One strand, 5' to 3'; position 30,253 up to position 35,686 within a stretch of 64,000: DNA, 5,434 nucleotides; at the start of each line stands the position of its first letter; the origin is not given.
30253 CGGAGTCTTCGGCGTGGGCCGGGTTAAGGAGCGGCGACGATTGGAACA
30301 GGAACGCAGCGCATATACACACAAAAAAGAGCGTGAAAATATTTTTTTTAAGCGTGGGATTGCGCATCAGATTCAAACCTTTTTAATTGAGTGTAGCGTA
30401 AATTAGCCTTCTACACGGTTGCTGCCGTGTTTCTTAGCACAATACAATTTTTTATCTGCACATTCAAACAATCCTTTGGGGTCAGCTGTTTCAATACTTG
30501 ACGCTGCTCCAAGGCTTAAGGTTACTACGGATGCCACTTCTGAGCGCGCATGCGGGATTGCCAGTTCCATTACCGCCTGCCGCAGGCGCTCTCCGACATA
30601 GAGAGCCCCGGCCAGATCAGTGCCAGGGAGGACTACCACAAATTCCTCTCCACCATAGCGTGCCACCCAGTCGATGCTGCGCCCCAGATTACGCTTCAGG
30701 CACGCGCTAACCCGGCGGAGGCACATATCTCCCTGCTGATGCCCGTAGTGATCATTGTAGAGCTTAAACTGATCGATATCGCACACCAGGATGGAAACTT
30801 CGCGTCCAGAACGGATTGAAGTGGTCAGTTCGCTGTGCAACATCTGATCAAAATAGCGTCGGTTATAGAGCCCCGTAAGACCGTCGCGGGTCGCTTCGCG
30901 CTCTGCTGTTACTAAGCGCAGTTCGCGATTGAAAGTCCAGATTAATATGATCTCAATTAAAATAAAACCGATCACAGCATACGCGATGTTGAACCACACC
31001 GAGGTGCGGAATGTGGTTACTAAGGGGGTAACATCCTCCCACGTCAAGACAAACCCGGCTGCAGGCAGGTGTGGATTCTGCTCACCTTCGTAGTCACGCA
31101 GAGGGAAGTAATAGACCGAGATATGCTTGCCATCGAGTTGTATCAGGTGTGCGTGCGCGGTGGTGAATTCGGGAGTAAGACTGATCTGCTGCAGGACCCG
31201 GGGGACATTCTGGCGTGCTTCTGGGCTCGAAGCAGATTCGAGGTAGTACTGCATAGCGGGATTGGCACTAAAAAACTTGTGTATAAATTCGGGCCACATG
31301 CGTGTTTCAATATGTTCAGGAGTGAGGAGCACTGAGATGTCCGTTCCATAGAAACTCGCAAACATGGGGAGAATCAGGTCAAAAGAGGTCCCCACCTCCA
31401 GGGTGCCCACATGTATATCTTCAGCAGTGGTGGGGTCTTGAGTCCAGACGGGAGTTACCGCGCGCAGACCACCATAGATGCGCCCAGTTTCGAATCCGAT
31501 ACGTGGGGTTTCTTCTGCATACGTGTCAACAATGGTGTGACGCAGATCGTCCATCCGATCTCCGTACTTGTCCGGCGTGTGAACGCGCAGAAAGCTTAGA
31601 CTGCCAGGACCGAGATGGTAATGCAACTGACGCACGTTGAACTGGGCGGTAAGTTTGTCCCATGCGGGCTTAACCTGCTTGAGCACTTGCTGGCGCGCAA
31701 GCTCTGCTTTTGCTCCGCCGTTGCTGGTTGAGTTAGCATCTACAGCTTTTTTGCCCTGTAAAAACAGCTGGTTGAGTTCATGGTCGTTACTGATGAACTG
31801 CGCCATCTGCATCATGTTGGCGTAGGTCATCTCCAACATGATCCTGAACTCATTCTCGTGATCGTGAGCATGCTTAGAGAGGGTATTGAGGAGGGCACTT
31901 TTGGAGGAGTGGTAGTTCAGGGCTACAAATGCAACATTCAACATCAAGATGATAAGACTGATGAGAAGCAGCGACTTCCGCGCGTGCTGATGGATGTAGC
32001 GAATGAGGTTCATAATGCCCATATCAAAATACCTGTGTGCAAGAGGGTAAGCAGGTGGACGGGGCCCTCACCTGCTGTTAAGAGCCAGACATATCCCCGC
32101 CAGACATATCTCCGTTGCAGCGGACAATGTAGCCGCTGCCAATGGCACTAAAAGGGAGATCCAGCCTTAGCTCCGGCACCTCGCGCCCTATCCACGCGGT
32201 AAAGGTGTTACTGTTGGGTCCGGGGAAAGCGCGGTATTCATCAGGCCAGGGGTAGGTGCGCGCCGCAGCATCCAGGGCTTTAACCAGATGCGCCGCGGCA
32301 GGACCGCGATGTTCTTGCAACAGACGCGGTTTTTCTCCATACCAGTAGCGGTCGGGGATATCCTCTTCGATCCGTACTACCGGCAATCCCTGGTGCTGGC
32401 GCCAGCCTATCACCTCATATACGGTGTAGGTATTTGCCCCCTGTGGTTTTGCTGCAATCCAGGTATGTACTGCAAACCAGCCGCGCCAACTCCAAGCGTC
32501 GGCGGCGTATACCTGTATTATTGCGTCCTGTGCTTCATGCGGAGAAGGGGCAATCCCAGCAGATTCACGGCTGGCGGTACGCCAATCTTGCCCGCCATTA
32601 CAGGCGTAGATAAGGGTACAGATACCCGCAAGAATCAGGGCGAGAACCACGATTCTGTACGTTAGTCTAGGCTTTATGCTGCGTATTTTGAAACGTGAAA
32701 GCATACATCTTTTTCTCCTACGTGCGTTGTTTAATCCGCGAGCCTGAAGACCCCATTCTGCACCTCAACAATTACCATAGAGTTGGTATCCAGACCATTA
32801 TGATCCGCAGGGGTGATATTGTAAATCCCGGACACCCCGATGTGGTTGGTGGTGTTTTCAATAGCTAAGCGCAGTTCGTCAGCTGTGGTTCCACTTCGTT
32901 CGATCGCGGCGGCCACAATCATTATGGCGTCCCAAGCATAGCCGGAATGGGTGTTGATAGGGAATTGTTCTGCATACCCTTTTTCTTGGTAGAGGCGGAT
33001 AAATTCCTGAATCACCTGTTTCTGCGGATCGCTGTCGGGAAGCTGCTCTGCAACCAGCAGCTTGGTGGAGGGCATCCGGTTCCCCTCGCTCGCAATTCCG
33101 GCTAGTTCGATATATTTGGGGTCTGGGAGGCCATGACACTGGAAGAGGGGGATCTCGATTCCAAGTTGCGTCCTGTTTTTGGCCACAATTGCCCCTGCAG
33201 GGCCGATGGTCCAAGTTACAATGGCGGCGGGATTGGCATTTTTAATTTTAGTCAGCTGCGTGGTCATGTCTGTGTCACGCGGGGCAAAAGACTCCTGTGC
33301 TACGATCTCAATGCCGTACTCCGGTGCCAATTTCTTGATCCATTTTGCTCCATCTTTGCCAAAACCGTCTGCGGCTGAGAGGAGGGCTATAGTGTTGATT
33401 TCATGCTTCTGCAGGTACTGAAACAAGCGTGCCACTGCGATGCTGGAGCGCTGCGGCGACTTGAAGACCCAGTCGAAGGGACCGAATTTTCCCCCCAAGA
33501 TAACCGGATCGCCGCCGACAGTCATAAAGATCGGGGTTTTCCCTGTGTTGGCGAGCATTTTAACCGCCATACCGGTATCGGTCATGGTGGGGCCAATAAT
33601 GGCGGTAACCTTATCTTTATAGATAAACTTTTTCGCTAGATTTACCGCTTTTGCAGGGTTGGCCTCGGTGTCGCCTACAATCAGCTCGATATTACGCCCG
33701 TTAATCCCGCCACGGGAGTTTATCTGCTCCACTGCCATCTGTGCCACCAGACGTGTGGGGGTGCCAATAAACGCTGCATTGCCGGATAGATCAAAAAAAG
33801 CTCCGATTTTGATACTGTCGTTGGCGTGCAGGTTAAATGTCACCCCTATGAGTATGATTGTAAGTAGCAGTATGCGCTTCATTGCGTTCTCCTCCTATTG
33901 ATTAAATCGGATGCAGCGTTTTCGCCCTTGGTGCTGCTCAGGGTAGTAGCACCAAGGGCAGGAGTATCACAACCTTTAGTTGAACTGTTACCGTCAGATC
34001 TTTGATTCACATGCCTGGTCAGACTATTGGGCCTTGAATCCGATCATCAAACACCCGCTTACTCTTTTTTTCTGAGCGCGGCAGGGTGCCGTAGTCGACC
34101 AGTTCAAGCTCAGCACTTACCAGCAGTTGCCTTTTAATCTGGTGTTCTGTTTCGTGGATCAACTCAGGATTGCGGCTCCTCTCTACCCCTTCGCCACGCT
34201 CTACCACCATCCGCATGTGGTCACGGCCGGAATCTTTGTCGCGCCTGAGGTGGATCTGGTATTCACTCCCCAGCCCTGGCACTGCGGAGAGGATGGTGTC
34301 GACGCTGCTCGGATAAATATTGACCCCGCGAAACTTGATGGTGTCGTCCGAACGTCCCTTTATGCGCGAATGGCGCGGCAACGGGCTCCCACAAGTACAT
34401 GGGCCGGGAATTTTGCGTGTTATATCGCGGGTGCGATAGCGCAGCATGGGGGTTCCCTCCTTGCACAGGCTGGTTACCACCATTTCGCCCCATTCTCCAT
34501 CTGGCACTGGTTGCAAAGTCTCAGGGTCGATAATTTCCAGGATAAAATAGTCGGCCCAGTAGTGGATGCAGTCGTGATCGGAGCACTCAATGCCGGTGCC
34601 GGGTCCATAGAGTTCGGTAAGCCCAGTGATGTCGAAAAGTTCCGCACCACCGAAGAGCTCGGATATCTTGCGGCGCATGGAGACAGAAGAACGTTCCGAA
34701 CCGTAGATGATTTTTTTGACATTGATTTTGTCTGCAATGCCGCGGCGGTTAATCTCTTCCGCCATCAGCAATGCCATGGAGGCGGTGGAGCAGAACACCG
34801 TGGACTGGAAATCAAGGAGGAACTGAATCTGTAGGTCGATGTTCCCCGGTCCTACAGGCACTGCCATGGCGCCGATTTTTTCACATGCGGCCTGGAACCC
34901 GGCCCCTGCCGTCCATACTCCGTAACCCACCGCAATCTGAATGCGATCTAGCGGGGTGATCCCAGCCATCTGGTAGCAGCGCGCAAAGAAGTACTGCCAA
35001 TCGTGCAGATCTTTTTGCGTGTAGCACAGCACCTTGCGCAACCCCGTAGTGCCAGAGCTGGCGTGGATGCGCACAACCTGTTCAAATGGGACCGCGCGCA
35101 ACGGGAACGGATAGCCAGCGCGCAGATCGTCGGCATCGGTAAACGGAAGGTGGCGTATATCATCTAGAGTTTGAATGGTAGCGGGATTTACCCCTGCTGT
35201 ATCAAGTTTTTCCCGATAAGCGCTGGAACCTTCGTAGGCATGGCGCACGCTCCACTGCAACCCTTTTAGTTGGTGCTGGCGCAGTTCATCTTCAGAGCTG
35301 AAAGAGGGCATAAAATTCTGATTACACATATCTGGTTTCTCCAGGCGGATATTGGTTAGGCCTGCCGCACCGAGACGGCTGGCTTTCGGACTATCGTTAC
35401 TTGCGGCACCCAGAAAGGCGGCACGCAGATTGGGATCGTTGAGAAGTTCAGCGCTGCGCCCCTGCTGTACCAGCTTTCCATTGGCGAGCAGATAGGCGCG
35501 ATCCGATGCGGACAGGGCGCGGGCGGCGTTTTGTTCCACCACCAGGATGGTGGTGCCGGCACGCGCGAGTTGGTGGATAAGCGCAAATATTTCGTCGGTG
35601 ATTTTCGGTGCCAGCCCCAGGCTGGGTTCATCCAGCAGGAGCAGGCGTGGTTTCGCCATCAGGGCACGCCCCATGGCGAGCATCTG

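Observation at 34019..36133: Translational fusion of a LivF-type ABC ATPase with a PaaK-type arylacetate-CoA ligase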

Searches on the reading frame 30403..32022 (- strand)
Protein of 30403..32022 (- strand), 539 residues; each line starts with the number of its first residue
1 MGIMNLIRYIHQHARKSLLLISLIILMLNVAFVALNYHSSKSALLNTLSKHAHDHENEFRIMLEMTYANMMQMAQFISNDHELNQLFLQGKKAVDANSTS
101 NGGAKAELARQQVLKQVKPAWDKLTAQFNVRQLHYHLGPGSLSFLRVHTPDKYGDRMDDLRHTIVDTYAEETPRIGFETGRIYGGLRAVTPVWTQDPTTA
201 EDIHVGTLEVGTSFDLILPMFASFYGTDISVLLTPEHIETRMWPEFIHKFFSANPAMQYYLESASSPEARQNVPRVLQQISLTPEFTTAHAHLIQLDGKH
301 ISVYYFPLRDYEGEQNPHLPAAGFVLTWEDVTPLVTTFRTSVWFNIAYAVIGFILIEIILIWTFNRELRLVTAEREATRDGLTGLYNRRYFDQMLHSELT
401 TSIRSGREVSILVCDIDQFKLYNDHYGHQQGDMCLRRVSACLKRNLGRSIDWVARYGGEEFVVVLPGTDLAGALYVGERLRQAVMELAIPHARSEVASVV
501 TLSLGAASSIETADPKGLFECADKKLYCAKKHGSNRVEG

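Call 9: search_protein_families(library=pfam, proteins=[window:30403-32022:-])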
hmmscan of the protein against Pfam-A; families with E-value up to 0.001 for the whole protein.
window:30403-32022:- (539 aa): 2 families
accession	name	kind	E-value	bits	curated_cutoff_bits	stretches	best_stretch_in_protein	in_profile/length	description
PF00990.26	GGDEF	-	1.5e-46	158.5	23.8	1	377-536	1-161/161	Diguanylate cyclase, GGDEF domain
PF14827.12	dCache_3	-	7.2e-15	55.6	25.7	1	59-315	15-225/239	Double sensory domain of two-component sensor kinase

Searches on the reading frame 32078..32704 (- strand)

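Call 9: search_protein_families(library=pfam, proteins=[window:32078-32704:-])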
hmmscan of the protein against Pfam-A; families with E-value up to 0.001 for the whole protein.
window:32078-32704:- (208 aa): 1 family
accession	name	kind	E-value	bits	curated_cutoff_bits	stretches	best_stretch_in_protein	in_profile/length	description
PF12570.13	DUF3750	-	5.4e-51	173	25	1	61-192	2-128/128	Protein of unknown function (DUF3750)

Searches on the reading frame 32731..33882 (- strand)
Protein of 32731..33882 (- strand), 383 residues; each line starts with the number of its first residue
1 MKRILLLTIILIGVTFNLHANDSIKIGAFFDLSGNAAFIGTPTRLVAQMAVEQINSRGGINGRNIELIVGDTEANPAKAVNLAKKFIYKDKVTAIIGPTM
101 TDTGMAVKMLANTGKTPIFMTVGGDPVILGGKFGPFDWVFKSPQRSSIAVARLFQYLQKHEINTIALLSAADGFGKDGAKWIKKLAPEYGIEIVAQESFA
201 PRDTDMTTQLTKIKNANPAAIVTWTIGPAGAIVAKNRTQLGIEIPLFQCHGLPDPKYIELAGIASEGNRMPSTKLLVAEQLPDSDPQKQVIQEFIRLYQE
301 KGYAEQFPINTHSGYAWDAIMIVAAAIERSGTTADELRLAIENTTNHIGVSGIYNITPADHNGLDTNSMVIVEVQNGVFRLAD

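Call 9: search_protein_families(library=pfam, proteins=[window:32731-33882:-])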
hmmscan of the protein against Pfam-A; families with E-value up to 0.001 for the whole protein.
window:32731-33882:- (383 aa): 3 families
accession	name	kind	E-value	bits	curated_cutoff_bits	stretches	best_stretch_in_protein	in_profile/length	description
PF13458.12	Peripla_BP_6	-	6.5e-54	184.3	31.7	1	23-376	1-341/343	Periplasmic binding protein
PF01094.35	ANF_receptor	-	9e-19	68.1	25.4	1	45-222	4-182/353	Receptor family ligand binding region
PF13433.12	Peripla_BP_5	-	2.3e-18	66.9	27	1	24-106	1-83/363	Periplasmic binding protein domain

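Call 29: search_solved_structures(query=window:32731-33882:-, max_evalue=1e-10)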
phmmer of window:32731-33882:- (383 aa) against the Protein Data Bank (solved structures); distinct sequences matched with E-value up to 1e-10: 18.
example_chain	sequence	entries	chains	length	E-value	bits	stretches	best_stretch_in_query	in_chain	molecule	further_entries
7ylt_B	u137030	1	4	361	7.1e-41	143.8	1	24-381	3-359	Putative ABC transporter, substrate-binding protein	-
3sg0_A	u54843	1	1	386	8.4e-35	123.8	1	4-381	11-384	Extracellular ligand-binding receptor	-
4dqd_A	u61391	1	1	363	4.8e-34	121.3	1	21-381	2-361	Extracellular ligand-binding receptor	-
3uk0_A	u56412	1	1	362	2.7e-33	118.8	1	22-380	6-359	Extracellular ligand-binding receptor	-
3ukj_A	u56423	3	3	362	5.5e-31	111.2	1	22-380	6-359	Extracellular ligand-binding receptor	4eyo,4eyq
3tx6_A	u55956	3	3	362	6.9e-31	110.9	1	22-379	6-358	Putative branched-chain amino acid transport system substrate-binding protein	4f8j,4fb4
4jb0_A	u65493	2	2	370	1.1e-30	110.3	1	23-379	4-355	branched-chain amino acid transport system substrate-binding protein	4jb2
4gnr_A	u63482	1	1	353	8.9e-25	90.8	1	23-377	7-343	ABC transporter substrate-binding protein-branched chain amino acid transport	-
4mpt_A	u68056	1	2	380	7.2e-24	87.8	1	20-373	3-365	Putative leu/ile/val-binding protein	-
4q6w_A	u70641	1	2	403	1e-23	87.3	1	20-373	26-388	Putative leu/ile/val-binding protein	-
3td9_A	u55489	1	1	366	1.9e-22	83.1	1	19-378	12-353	Branched chain amino acid ABC transporter, periplasmic amino acid-binding protein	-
3hut_A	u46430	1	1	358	2.8e-18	69.4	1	26-382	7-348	putative branched-chain amino acid ABC transporter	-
4obb_A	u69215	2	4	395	3.2e-18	69.2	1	21-252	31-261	Amino acid/amide ABC transporter substrate-binding protein, HAAT family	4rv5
4nqr_A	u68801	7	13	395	4.7e-18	68.7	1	21-251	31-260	Amino acid/amide ABC transporter substrate-binding protein, HAAT family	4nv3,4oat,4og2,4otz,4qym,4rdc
4n0q_A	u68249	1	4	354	6.4e-17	65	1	19-340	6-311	Leu/Ile/Val-binding protein homolog 3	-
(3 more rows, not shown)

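Call 67: search_protein_families(library=ncbifam, proteins=[window:32731-33882:-], max_evalue=0.00001)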
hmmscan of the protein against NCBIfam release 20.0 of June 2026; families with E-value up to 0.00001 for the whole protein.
window:32731-33882:- (383 aa): 3 families
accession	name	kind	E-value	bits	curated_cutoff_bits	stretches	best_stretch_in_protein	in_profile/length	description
TIGR03669.1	urea_ABC_arch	equivalog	7.6e-24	84.4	494.8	1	24-347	1-311/375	urea ABC transporter substrate-binding protein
TIGR03407.1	urea_ABC_UrtA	exception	3.5e-15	55.8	492.75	1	24-243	1-217/361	urea ABC transporter substrate-binding protein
NF011933.0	PRK15404.1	subfamily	3.9e-15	55.8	477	1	6-333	10-321/370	high-affinity branched-chain amino acid ABC transporter substrate-binding protein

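Call 73: search_solved_structures(query=window:32731-33882:-, max_evalue=1e-30, show_alignments=3)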
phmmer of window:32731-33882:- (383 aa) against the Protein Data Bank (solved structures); distinct sequences matched with E-value up to 1e-30: 6.
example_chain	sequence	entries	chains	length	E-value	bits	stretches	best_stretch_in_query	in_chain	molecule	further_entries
7ylt_B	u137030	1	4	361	7.1e-41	143.8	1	24-381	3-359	Putative ABC transporter, substrate-binding protein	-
3sg0_A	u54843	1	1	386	8.4e-35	123.8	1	4-381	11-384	Extracellular ligand-binding receptor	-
4dqd_A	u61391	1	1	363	4.8e-34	121.3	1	21-381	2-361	Extracellular ligand-binding receptor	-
3uk0_A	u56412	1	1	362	2.7e-33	118.8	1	22-380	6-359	Extracellular ligand-binding receptor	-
3ukj_A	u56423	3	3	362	5.5e-31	111.2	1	22-380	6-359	Extracellular ligand-binding receptor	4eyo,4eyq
3tx6_A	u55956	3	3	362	6.9e-31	110.9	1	22-379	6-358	Putative branched-chain amino acid transport system substrate-binding protein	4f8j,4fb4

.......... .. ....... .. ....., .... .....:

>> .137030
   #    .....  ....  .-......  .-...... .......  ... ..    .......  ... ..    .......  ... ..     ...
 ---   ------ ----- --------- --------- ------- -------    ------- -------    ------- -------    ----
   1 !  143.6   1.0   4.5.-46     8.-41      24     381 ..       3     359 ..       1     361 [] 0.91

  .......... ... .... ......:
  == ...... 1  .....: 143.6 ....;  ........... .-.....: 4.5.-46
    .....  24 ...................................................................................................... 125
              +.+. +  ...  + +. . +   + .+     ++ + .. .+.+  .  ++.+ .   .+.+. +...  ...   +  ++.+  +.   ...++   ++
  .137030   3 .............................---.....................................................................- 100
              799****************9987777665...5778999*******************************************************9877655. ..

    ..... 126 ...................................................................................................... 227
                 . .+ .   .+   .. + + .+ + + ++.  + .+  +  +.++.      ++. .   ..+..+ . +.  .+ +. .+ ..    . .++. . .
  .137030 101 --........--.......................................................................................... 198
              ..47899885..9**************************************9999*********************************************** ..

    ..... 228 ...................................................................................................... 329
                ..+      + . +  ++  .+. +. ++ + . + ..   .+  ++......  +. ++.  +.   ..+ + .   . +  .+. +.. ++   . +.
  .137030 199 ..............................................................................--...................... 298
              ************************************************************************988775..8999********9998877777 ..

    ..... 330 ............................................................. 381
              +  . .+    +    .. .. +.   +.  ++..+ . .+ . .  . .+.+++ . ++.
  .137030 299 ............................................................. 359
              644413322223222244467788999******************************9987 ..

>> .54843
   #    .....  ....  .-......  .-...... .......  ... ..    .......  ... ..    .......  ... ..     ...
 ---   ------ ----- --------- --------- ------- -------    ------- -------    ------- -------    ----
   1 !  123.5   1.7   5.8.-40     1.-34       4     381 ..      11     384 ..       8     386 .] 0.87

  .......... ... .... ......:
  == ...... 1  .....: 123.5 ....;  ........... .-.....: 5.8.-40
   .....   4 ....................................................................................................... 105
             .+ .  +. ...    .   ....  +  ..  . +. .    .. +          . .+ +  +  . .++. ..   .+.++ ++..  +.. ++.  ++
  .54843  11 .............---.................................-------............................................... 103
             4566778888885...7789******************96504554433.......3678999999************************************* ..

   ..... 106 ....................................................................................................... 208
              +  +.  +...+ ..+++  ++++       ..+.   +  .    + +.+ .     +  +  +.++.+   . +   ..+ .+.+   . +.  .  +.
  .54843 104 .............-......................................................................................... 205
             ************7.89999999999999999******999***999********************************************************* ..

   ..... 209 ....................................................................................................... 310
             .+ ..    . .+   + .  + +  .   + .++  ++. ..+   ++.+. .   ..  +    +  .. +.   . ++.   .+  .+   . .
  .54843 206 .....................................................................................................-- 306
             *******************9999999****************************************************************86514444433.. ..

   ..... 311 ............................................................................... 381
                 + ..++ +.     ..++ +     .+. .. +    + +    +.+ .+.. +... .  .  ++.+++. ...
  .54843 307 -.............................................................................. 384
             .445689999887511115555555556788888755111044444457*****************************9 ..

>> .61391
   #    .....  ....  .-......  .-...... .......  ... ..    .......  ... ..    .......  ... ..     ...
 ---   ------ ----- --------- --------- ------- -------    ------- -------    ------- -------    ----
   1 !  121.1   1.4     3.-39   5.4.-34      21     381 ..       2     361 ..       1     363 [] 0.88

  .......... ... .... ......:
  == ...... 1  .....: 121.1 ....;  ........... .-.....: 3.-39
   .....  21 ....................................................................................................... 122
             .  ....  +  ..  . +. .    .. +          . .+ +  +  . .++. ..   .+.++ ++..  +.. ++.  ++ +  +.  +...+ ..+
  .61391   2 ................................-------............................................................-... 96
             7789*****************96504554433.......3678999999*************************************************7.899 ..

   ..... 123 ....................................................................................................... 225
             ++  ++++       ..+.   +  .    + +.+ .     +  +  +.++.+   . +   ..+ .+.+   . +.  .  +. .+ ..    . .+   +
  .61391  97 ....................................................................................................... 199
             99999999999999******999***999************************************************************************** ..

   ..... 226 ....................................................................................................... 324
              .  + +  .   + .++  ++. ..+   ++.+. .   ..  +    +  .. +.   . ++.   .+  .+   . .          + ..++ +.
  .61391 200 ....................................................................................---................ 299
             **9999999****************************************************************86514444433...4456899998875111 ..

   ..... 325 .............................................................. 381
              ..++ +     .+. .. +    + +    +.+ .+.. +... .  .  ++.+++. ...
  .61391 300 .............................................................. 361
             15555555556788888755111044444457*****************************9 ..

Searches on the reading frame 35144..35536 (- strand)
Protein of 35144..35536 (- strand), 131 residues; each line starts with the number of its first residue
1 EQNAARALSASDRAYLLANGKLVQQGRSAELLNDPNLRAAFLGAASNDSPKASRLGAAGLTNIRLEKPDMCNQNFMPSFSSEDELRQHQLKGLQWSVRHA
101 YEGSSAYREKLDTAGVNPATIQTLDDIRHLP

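Call 59: find_related_loci(query=window:35144-35536:-, collection=genome_contigs, flank=10000)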
Query window:35144-35536:- (131 aa) in genome_contigs; peptide patterns used: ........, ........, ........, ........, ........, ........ (x = any residue, [..] = any of these).
600 stretches matched a pattern (row limit reached: there are more); 346 encode a relative of the query (tblastn E <= 1e-3); the best 80 are kept; 80 distinct loci.
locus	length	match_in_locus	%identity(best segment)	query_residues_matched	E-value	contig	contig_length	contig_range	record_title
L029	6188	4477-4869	82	1-131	3e-70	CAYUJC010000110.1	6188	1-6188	MAG TPA_asm: uncultured Desulfuromonas sp. isolate binchicken_co173_277 genome assembly, contig: NODE_41743_length_6188_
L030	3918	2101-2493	82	1-131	3e-68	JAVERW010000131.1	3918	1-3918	MAG: Desulfuromonadaceae bacterium isolate BF1_32 scaffold_17051_c2_biofilm_2017, whole genome shotgun sequence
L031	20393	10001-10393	76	1-131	9e-66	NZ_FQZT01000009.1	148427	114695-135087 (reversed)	Malonomonas rubra DSM 5091, whole genome shotgun sequence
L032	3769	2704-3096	73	1-131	4e-64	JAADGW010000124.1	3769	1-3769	MAG: Deltaproteobacteria bacterium isolate M_MetaBat.138 contig-127_73143, whole genome shotgun sequence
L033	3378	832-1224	72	1-131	7e-64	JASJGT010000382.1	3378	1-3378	MAG: Desulfuromusa sp. isolate ChS5.bin.38 ChesSed_k141_1409300, whole genome shotgun sequence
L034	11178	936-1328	73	1-131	1e-63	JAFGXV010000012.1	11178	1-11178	MAG: Desulfuromonadaceae bacterium isolate ZodW_Metabat.6 k87_4248968, whole genome shotgun sequence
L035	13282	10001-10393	72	1-131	1e-63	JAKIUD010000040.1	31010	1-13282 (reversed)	MAG: Desulfuromusa sp. isolate D100SM.bin.1 NODE_655_length_31010_cov_4.382346, whole genome shotgun sequence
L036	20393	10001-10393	77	1-131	2e-63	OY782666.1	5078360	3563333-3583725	MAG: Geopsychrobacteraceae bacterium isolate f8de7df7-17c8-42b0-849c-d6069997f774 genome assembly, chromosome: 1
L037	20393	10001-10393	77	1-131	2e-63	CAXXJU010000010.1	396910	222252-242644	MAG: Geopsychrobacteraceae bacterium isolate 9bdf4672-5fa0-4c3d-8884-7dacf58b9c52 genome assembly, contig: contig_10, wh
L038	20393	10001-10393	74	1-131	4e-63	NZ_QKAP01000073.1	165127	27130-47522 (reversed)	MAG: Malonomonas rubra isolate SZUA-375 scaffold_83, whole genome shotgun sequence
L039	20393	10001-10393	72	1-131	6e-63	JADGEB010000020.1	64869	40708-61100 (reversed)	MAG: Desulfuromusa sp. isolate BB25 NODE_20_length_64869_cov_8.853284, whole genome shotgun sequence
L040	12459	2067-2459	73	1-131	1e-62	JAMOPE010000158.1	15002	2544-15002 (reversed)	MAG: Geobacteraceae bacterium isolate 4559-240_metabat1_scaf2bin.020 4559-240_scaffold_2111_c1, whole genome shotgun seq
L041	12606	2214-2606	75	1-131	2e-62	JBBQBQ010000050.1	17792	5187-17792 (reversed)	MAG: Desulfuromonadales bacterium isolate Co_metawrap_1341 Cmw_1341_k141_761644_length_17792_cov_6.9483, whole genome sh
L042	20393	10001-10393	73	1-131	2e-62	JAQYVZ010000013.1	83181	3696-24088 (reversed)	MAG: Desulfuromonadales bacterium isolate Pyr_d60_bin35 Pyr_d60_bin.35.orig_d60_contig-145_262, whole genome shotgun seq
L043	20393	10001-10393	73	1-131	2e-62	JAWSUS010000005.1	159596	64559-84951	MAG: Desulfuromonadales bacterium isolate B4G8H2-01 NODE_5_length_159596_cov_609.451620, whole genome shotgun sequence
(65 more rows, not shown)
